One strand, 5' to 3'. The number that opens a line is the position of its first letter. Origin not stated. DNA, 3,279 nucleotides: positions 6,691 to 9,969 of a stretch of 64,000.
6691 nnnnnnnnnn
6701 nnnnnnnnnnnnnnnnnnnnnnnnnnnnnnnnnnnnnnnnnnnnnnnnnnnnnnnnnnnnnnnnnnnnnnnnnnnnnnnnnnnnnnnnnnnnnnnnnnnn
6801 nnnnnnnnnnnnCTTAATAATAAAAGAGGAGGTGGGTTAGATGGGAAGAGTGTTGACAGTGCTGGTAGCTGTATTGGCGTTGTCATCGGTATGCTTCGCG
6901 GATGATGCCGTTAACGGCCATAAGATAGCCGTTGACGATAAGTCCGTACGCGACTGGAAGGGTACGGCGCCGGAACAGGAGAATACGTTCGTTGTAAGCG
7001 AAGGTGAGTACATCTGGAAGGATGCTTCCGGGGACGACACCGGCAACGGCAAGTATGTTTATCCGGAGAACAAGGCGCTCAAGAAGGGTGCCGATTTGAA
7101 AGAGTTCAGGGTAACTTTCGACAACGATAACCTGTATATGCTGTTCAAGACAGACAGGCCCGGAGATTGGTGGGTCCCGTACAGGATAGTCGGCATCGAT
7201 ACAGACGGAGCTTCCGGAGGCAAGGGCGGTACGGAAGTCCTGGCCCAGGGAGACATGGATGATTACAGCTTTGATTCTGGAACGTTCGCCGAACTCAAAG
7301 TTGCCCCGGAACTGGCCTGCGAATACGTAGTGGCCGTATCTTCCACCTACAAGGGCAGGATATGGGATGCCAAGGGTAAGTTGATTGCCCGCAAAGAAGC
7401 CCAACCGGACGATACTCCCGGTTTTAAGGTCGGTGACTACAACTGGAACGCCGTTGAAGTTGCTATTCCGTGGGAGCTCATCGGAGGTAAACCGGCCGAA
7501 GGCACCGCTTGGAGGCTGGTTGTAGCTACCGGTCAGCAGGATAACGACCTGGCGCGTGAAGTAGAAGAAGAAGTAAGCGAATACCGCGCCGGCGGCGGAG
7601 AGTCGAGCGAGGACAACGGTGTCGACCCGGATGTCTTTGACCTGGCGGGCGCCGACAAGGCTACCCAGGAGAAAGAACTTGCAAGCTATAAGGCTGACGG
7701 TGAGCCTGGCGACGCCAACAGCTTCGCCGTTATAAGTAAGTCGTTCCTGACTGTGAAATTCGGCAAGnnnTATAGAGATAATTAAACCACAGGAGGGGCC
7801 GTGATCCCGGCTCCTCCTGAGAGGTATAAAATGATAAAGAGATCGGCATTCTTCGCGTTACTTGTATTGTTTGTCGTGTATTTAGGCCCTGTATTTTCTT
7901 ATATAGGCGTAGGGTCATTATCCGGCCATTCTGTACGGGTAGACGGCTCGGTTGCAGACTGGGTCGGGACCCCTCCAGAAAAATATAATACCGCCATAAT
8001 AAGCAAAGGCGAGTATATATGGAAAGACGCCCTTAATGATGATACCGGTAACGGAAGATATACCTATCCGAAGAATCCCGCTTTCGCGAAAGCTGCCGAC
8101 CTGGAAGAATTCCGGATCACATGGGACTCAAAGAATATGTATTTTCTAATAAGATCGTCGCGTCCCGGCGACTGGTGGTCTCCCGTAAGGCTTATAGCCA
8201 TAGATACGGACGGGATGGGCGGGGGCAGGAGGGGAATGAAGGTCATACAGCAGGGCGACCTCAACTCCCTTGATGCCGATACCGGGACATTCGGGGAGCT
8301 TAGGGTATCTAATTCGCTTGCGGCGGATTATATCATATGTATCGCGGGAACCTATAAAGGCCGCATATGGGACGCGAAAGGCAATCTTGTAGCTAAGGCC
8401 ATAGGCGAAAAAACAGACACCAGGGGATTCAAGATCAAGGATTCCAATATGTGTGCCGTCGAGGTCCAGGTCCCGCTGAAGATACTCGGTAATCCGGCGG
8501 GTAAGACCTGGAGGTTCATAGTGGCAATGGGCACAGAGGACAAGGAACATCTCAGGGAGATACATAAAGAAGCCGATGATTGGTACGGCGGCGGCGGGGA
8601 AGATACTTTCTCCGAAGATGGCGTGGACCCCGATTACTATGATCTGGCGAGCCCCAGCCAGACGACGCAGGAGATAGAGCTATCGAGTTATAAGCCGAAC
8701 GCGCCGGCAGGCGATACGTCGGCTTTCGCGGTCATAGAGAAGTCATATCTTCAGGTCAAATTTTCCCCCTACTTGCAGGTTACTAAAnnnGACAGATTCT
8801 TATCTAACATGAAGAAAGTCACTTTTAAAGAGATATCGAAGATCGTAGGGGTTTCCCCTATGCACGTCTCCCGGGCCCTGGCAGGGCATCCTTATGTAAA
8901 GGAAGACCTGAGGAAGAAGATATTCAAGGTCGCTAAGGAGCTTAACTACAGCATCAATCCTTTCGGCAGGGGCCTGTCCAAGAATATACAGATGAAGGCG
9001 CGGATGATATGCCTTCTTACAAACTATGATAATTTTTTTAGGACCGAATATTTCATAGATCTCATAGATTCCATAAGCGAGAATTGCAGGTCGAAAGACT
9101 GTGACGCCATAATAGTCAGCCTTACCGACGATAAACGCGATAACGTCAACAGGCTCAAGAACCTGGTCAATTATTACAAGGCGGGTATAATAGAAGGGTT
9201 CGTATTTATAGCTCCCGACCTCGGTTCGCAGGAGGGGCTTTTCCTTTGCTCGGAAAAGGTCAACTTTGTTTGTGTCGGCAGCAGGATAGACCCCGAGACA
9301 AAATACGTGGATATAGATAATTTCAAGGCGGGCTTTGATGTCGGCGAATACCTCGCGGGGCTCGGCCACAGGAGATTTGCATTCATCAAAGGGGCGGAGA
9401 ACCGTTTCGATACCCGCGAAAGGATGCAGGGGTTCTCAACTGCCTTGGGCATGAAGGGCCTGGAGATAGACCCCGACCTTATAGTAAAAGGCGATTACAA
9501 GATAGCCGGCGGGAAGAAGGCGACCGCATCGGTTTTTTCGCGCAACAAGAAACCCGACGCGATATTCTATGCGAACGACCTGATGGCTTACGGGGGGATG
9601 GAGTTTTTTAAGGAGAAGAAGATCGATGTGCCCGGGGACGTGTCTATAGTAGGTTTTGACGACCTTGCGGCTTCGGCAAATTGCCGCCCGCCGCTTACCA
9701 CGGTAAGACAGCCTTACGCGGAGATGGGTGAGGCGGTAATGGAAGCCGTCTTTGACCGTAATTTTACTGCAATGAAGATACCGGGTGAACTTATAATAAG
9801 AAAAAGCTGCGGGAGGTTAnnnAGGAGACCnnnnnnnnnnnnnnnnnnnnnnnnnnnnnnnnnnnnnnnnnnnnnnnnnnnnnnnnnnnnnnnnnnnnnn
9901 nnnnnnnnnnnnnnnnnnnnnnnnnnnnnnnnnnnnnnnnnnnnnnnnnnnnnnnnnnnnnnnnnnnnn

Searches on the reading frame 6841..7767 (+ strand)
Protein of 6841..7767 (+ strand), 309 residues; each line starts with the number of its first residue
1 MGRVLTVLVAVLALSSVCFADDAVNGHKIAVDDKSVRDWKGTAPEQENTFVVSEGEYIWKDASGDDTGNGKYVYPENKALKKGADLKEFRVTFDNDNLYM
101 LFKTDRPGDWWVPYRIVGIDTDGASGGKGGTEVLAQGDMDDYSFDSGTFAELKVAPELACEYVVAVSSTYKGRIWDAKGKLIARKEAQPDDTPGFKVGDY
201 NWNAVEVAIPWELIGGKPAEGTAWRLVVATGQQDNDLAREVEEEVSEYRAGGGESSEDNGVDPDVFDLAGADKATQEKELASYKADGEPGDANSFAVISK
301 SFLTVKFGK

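Call 12: search_protein_families(library=pfam, proteins=[window:6841-7767:+], max_evalue=0.0001)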
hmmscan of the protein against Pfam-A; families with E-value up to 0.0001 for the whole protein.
window:6841-7767:+ (309 aa): 1 family
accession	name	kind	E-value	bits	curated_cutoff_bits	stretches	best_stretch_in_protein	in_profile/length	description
PF09985.14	Glucodextran_C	-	1.9e-21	77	22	2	151-286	90-219/228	C-terminal binding-module, SLH-like, of glucodextranase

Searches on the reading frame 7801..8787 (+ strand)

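Call 12: search_protein_families(library=pfam, proteins=[window:7801-8787:+], max_evalue=0.0001)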
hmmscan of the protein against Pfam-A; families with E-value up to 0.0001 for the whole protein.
window:7801-8787:+ (329 aa): 1 family
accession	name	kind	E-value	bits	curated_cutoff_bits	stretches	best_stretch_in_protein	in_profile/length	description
PF09985.14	Glucodextran_C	-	1.4e-23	84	22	1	75-301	5-220/228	C-terminal binding-module, SLH-like, of glucodextranase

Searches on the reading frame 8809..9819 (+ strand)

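Call 12: search_protein_families(library=pfam, proteins=[window:8809-9819:+], max_evalue=0.0001)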
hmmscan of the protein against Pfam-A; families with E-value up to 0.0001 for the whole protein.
window:8809-9819:+ (337 aa): 4 families
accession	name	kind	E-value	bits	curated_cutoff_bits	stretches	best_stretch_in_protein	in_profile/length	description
PF13377.12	Peripla_BP_3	-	1.2e-29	103.9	26.5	1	180-334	2-167/167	Periplasmic binding protein-like domain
PF00532.27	Peripla_BP_1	-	1.2e-19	71.3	22.2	1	67-316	4-259/281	Periplasmic binding proteins and sugar binding domain of LacI family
PF13407.12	Peripla_BP_4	-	7.4e-13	49.1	35.1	1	154-290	84-223/258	Periplasmic binding protein domain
PF00356.27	LacI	-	6.1e-11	42.4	27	1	5-48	1-44/46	Bacterial regulatory proteins, lacI family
